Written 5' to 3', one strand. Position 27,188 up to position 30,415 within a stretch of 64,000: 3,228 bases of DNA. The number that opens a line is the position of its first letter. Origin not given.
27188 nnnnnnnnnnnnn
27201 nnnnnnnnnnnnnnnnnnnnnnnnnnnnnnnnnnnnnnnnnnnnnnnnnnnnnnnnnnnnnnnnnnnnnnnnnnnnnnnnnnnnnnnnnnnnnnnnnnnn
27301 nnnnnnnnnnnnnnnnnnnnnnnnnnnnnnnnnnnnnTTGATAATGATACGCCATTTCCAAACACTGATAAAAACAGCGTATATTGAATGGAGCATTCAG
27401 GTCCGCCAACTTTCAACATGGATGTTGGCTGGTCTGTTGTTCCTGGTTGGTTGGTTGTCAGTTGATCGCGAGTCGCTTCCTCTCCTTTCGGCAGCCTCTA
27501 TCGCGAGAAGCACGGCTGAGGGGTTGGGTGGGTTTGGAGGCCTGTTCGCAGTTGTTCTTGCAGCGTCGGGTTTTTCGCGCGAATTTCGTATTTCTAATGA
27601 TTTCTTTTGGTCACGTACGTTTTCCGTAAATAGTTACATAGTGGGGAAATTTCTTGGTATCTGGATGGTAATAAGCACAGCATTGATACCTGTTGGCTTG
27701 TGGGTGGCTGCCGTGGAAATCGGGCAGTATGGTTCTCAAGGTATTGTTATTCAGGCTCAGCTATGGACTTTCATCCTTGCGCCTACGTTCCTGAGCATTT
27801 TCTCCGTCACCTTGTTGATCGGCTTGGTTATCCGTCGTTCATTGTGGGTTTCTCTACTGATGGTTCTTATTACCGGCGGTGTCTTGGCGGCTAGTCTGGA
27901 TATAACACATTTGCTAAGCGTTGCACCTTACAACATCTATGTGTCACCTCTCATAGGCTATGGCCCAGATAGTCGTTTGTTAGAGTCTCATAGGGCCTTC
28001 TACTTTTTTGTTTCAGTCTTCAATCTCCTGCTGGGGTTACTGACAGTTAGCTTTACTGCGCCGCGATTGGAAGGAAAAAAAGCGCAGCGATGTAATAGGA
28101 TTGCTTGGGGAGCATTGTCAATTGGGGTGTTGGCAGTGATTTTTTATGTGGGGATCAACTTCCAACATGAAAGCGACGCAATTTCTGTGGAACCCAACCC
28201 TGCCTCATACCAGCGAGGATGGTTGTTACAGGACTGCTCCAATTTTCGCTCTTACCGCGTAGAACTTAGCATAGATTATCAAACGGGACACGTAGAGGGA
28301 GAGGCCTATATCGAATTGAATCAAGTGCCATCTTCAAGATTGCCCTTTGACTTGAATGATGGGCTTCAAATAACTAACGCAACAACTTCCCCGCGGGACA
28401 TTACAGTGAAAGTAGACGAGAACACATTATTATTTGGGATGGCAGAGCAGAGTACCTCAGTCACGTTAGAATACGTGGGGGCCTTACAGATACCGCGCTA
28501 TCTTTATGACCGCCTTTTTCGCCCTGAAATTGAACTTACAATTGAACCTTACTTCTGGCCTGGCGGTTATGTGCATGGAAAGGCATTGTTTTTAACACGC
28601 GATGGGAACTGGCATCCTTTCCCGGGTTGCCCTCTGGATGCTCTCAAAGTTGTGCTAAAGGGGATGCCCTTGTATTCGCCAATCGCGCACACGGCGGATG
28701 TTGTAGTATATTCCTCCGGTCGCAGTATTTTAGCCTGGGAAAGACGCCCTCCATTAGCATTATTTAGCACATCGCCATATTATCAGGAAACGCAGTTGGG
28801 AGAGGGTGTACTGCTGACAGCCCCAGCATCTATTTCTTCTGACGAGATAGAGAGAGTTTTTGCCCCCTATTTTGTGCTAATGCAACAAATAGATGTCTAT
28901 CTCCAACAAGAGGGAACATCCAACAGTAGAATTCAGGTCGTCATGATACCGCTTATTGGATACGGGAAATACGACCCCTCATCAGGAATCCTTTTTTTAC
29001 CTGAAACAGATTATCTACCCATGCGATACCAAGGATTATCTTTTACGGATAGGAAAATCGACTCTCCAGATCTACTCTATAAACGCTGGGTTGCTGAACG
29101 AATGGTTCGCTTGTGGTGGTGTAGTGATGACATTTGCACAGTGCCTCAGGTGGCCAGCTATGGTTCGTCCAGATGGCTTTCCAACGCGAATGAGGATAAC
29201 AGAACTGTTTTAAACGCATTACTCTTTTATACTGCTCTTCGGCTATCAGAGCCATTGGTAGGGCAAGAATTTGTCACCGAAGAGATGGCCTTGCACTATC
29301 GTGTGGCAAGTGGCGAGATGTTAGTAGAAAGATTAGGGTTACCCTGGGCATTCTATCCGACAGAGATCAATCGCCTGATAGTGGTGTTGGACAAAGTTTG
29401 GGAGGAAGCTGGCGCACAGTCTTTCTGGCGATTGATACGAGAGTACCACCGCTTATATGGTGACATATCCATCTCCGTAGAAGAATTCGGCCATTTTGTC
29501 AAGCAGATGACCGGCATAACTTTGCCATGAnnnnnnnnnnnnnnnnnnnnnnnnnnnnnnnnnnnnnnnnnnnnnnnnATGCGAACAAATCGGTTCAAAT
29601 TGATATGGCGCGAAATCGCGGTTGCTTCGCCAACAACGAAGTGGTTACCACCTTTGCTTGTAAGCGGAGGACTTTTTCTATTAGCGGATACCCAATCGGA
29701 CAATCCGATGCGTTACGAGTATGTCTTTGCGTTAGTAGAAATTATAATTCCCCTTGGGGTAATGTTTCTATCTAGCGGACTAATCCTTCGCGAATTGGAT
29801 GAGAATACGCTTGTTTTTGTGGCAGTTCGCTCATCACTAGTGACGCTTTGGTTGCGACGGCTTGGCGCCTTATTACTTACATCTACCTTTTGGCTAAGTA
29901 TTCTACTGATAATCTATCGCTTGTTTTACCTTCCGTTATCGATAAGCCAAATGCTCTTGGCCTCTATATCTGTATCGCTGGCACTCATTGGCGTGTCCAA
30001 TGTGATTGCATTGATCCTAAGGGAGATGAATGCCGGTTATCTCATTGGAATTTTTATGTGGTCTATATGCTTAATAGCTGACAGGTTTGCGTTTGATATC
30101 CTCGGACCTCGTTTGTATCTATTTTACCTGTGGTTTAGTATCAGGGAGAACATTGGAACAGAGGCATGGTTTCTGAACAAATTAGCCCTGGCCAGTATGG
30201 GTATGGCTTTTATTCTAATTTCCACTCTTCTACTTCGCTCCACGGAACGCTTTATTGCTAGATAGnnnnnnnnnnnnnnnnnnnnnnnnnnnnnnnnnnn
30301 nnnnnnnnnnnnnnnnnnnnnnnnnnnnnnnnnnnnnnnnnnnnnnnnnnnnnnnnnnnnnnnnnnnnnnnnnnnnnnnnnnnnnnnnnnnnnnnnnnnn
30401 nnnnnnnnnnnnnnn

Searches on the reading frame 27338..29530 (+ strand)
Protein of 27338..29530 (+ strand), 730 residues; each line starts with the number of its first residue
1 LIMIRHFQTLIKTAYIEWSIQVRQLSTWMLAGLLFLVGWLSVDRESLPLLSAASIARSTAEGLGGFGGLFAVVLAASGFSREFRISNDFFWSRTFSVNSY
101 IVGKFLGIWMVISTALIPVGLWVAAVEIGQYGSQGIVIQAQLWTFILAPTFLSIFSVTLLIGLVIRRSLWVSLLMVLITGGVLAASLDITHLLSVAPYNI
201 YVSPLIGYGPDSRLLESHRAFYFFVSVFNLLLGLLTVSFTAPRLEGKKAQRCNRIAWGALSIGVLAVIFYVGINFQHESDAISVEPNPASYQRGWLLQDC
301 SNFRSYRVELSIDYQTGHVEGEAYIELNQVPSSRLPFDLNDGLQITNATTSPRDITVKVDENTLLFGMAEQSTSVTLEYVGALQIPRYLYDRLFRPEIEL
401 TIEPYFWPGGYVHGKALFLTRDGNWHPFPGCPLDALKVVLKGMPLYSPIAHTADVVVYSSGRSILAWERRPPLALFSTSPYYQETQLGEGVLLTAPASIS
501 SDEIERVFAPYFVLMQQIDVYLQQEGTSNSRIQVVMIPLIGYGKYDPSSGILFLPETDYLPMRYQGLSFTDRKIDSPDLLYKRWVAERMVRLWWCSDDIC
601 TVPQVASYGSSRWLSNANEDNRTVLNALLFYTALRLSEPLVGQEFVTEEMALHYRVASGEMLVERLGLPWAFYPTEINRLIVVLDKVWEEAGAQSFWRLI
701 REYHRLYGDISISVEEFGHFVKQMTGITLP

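Call 4: search_protein_families(library=pfam, proteins=[window:27338-29530:+], max_evalue=0.01)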
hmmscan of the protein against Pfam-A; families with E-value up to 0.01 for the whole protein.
window:27338-29530:+ (730 aa): 0 families

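Call 13: find_homologous_proteins(query=window:27338-29527:+, max_evalue=0.001)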
Query window:27338-29527:+ (730 aa): 13 proteins with E <= 0.001 among 8000 candidates.
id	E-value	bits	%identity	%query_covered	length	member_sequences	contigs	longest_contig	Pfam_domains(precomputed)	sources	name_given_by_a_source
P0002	0.0e+0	1653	100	100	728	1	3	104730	-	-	-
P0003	0.0e+0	1216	73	100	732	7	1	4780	-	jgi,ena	-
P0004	3.0e-243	828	53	100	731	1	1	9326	-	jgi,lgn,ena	-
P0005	1.8e-241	822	53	100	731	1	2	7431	-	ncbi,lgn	-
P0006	2.9e-212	725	49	96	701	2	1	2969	-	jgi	-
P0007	3.2e-206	705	48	100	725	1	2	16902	-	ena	-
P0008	2.8e-203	696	48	100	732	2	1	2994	-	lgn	-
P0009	1.5e-195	670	47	100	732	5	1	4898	-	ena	-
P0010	1.7e-193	663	48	96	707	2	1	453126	-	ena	-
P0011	1.5e-185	637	43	99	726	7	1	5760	-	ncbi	-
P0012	2.6e-185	636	45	100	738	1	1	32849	-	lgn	-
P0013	1.4e-161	558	41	100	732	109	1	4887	-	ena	-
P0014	6.5e-154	533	39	100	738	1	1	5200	-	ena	-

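Call 15: find_related_loci(query=A2, collection=genome_contigs, flank=6000)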
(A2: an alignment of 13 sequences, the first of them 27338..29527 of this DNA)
Query A2 (730 aa) in genome_contigs; peptide patterns used: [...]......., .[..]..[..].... (x = any residue, [..] = any of these).
35 stretches matched a pattern; 5 encode a relative of the query (tblastn E <= 1e-3); 5 distinct loci.
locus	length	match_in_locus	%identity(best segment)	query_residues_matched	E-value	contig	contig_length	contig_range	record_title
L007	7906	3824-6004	42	3-730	0e+0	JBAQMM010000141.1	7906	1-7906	MAG: Anaerolineaceae bacterium isolate MFD12067_ilm_asm_bin1 k127_30689, whole genome shotgun sequence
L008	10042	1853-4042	42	3-730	0e+0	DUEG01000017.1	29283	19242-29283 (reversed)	MAG TPA_asm: Anaerolineae bacterium isolate G519 Contig17, whole genome shotgun sequence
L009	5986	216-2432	41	1-730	2e-176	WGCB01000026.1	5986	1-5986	MAG: Caldilineaceae bacterium isolate S144_5 k151_116549, whole genome shotgun sequence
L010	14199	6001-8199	41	1-729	5e-154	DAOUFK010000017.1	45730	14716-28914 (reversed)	MAG TPA_asm: Candidatus Mesolinea sp. isolate R103_9 k99_200230, whole genome shotgun sequence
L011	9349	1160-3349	42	3-730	0e+0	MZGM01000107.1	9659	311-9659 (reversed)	MAG: candidate division KSB1 bacterium 4484_219 ex4484_219_scaffold_18119, whole genome shotgun sequence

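Call 16: find_related_loci(query=A2, collection=metagenome_contigs, flank=6000)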
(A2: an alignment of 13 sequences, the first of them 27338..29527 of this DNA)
Query A2 (730 aa) in metagenome_contigs; peptide patterns used: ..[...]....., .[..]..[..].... (x = any residue, [..] = any of these).
87 stretches matched a pattern; 16 encode a relative of the query (tblastn E <= 1e-3); 16 distinct loci.
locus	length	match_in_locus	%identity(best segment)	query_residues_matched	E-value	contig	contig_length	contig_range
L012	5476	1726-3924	74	2-730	0e+0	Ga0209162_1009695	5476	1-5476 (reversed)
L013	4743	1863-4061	73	2-730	0e+0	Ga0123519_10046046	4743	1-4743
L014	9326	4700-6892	53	3-730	0e+0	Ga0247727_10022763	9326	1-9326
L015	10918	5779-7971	50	3-730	0e+0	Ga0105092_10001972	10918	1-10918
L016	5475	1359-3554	48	3-730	0e+0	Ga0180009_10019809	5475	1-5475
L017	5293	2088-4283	47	3-730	0e+0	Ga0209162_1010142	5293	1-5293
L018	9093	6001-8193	50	3-730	0e+0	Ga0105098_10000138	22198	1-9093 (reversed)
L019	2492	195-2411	41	1-730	0e+0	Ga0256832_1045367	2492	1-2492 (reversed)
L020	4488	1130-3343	39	3-730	5e-166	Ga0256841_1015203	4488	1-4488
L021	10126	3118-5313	40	1-729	1e-153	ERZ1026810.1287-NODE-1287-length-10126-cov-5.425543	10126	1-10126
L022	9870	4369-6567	41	1-729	1e-153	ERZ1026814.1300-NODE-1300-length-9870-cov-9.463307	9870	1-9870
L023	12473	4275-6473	41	1-729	1e-153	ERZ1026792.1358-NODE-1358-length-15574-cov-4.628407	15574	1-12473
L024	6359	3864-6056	40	1-729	2e-150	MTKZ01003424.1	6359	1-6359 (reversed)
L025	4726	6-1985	39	73-729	9e-127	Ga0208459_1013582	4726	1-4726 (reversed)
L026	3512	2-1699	38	169-730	1e-111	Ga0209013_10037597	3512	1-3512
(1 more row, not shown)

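Call 25: search_protein_families(library=ncbifam, proteins=[window:27338-29530:+], max_evalue=1)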
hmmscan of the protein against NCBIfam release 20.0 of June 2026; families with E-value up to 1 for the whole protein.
window:27338-29530:+ (730 aa): 0 families
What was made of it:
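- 27338..29530 (+): 730-aa membrane protein: about 7 TM helices followed by an extracytoplasmic M1-peptidase-like domain with no zinc site. There is no Pfam or NCBIfam hit (calls 4, 25).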

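Call 33: search_solved_structures(query=A2, max_evalue=1)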
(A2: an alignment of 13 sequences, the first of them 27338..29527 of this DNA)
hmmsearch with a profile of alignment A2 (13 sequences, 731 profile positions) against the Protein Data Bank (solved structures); distinct sequences matched with E-value up to 1: 2.
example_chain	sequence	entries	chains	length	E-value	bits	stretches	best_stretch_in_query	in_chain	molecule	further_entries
6gel_A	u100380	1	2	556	0.023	16.1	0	401-427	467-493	Green fluorescent protein,Optimized Ratiometric Calcium Sensor,Green fluorescent protein,G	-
6gez_A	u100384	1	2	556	0.024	16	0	401-426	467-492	Green fluorescent protein,Optimized Ratiometric Calcium Sensor,Green fluorescent protein,G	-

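Call 65: predict_structure(alignment_id=A2)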
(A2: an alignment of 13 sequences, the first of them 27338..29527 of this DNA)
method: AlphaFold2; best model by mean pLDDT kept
length: 730 residues; sequences in the alignment: 13
mean_pLDDT: 62.4   pTM: 0.48
mean pLDDT of the five models: 62.4, 58.1, 56.1, 55.1, 48.9
residues with pLDDT >= 90: 36; 70-90: 222; 50-70: 269; < 50: 203
segments of 3 or more residues with pLDDT < 50: 1-11, 13-28, 85-95, 179-210, 243-245, 289-297, 389-408, 471-479, 497-501, 503-544, 546-550, 555-559, 597-599, 601-621
pLDDT, mean of each block of 10 residues (from residue 1): 44 44 45 60 61 60 54 61 48 48 61 58 56 53 55 62 58 54 37 31 37 64 73 68 55 78 85 72 55 51 85 82 87 74 86 82 75 88 62 39 42 59 72 82 65 75 79 46 63 54 45 41 38 40 45 50 51 75 79 59 36 38 76 89 89 83 56 76 90 87 71 74 77
secondary structure, 60 per line:
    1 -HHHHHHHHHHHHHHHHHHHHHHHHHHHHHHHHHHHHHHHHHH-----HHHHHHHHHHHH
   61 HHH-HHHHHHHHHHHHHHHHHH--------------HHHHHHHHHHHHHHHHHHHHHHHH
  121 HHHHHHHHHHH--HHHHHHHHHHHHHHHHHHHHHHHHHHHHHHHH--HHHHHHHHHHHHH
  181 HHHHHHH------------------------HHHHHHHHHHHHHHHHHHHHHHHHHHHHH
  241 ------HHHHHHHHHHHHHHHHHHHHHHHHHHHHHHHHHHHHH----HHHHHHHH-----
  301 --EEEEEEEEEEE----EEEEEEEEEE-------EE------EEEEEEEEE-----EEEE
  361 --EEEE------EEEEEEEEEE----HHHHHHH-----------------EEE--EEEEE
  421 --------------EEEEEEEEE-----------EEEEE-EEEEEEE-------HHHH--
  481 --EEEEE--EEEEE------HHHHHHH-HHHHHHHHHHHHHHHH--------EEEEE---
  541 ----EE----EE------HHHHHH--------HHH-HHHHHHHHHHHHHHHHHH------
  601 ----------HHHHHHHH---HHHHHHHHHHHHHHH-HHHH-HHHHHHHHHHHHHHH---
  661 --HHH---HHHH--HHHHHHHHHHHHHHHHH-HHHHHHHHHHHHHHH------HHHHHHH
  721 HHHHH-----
elements in order (helices of 4 or more, strands of 3 or more residues): H2-43 H49-63 H65-82 H97-131 H134-165 H168-187 H212-240 H247-283 H288-295 E303-313 E318-327 E343-351 E357-360 E363-366 E373-382 H387-393 E411-413 E416-420 E435-443 E455-459 E461-467 H475-478 E483-487 E490-494 H501-507 H509-524 E533-537 H559-564 H577-594 H611-618 H622-636 H638-641 H643-657 H669-672 H675-691 H693-707 H714-725
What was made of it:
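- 27338..29530 (+): The AF2 model has pLDDT 62 (call 65).
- The 730-aa model has only moderate confidence (pLDDT 62; call 65).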

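Call 68: fold_search(model_id=the predicted structure, library=pdb)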
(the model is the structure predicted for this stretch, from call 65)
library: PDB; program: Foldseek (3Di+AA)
matches with E <= 10: 281; with E <= 0.001: 131
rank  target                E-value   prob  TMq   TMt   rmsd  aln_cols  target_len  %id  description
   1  6iff_A                4.0e-09  1.00  0.23  0.34  15.0       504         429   13  Crystal structure of M1 zinc metallopeptidase E323A mutant from Deinococcus radiodurans (released 2019-09-25)
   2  6ifg_A                6.0e-09  1.00  0.23  0.35  15.1       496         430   16  Crystal structure of M1 zinc metallopeptidase E323A mutant bound to Tyr-ser-ala substrate from Deinococcus radiodurans (released 2019-09-25)
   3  6a8z_A                6.3e-09  1.00  0.24  0.35  14.4       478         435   13  Crystal structure of M1 zinc metallopeptidase from Deinococcus radiodurans (released 2019-07-17)
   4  6koz_B                7.3e-09  1.00  0.24  0.36  14.5       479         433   14  Crystal structure of two domain M1 zinc metallopeptidase E323 mutant bound to L-Leucine amino acid (released 2020-01-22)
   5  6ifg_B                7.3e-09  1.00  0.23  0.33  15.0       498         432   15  Crystal structure of M1 zinc metallopeptidase E323A mutant bound to Tyr-ser-ala substrate from Deinococcus radiodurans (released 2019-09-25)
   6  6kp1_A                7.6e-09  1.00  0.23  0.34  14.5       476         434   13  Crystal structure of two domain M1 zinc metallopeptidase E323A mutant bound to L-methionine amino acid (released 2020-06-24)
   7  6koz_A                1.1e-08  1.00  0.24  0.35  14.4       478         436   13  Crystal structure of two domain M1 zinc metallopeptidase E323 mutant bound to L-Leucine amino acid (released 2020-01-22)
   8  6a8z_B                1.4e-08  1.00  0.24  0.36  14.7       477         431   14  Crystal structure of M1 zinc metallopeptidase from Deinococcus radiodurans (released 2019-07-17)
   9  6koy_A                2.0e-08  1.00  0.24  0.35  14.3       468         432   14  Crystal structure of two domain M1 Zinc metallopeptidase E323A mutant bound to L-tryptophan amino acid (released 2020-01-22)
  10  1z1w                  2.7e-08  1.00  0.23  0.22  15.1       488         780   12  Crystal structures of the tricorn interacting facor F3 from Thermoplasma acidophilum, a zinc aminopeptidase in three dif (released 2005-05-31)
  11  4gaa_B                5.4e-08  1.00  0.23  0.27  14.7       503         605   11  Structure of Leukotriene A4 hydrolase from Xenopus laevis complexed with inhibitor bestatin (released 2013-06-12)
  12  6kp0_A                6.0e-08  1.00  0.24  0.36  14.2       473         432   13  Crystal structure of two domain M1 zinc metallopeptidase E323A mutant bound to L-arginine (released 2020-01-22)
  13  4pj6_A                2.0e-07  1.00  0.22  0.19  15.9       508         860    9  Crystal Structure of Human Insulin Regulated Aminopeptidase with Lysine in Active Site (released 2014-12-03)
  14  4gaa_A                2.1e-07  1.00  0.23  0.26  15.0       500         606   11  Structure of Leukotriene A4 hydrolase from Xenopus laevis complexed with inhibitor bestatin (released 2013-06-12)
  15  6ryf_A                3.0e-07  1.00  0.21  0.18  15.8       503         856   12  High-resolution crystal structure of ERAP1 in complex with 15mer phosphinic peptide (released 2019-12-18)
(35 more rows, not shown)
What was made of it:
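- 27338..29530 (+): Foldseek matches M1 metallopeptidases at E 4e-9 with probability 1.0 (call 68).
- On M1 zinc metallopeptidases: TM-scores are low (0.17-0.36) because the model has pLDDT 62 (calls 65, 68).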

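Call 87: find_related_loci(query=A2, collection=viral_contigs, flank=8000)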
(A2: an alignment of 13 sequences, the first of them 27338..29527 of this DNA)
Query A2 (730 aa) in viral_contigs; peptide patterns used: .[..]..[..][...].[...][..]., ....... (x = any residue, [..] = any of these).
21 stretches matched a pattern, but none encodes a relative of the query by tblastn (E <= 1e-3).

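Call 89: search_dna_similar(query=window:27338-29527:+, collection=plasmids, mode=protein, max_evalue=0.001, max_rows=10)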
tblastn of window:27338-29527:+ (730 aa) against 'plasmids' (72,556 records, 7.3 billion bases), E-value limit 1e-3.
No match.

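Call 97: search_protein_families(library=padloc, proteins=[window:27338-29530:+], max_evalue=0.01)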
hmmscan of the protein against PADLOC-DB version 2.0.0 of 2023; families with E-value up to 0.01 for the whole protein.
window:27338-29530:+ (730 aa): 0 families

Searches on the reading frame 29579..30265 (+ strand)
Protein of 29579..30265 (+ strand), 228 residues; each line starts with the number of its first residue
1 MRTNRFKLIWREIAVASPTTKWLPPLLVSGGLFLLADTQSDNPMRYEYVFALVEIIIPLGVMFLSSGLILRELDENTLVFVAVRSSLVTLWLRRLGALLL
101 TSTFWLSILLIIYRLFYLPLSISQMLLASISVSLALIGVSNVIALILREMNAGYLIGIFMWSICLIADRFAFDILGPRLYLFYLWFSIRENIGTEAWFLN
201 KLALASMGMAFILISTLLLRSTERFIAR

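Call 4: search_protein_families(library=pfam, proteins=[window:29579-30265:+], max_evalue=0.01)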
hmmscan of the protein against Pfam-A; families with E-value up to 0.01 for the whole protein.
window:29579-30265:+ (228 aa): 0 families

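Call 25: search_protein_families(library=ncbifam, proteins=[window:29579-30265:+], max_evalue=1)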
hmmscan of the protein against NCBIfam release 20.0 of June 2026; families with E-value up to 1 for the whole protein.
window:29579-30265:+ (228 aa): 0 families

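Call 93: search_protein_families(library=pfam, proteins=[window:29579-30262:+], max_evalue=10)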
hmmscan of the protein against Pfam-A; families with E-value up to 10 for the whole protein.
window:29579-30262:+ (228 aa): 0 families

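Call 97: search_protein_families(library=padloc, proteins=[window:29579-30265:+], max_evalue=0.01)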
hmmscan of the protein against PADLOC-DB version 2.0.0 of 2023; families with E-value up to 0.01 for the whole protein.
window:29579-30265:+ (228 aa): 0 families
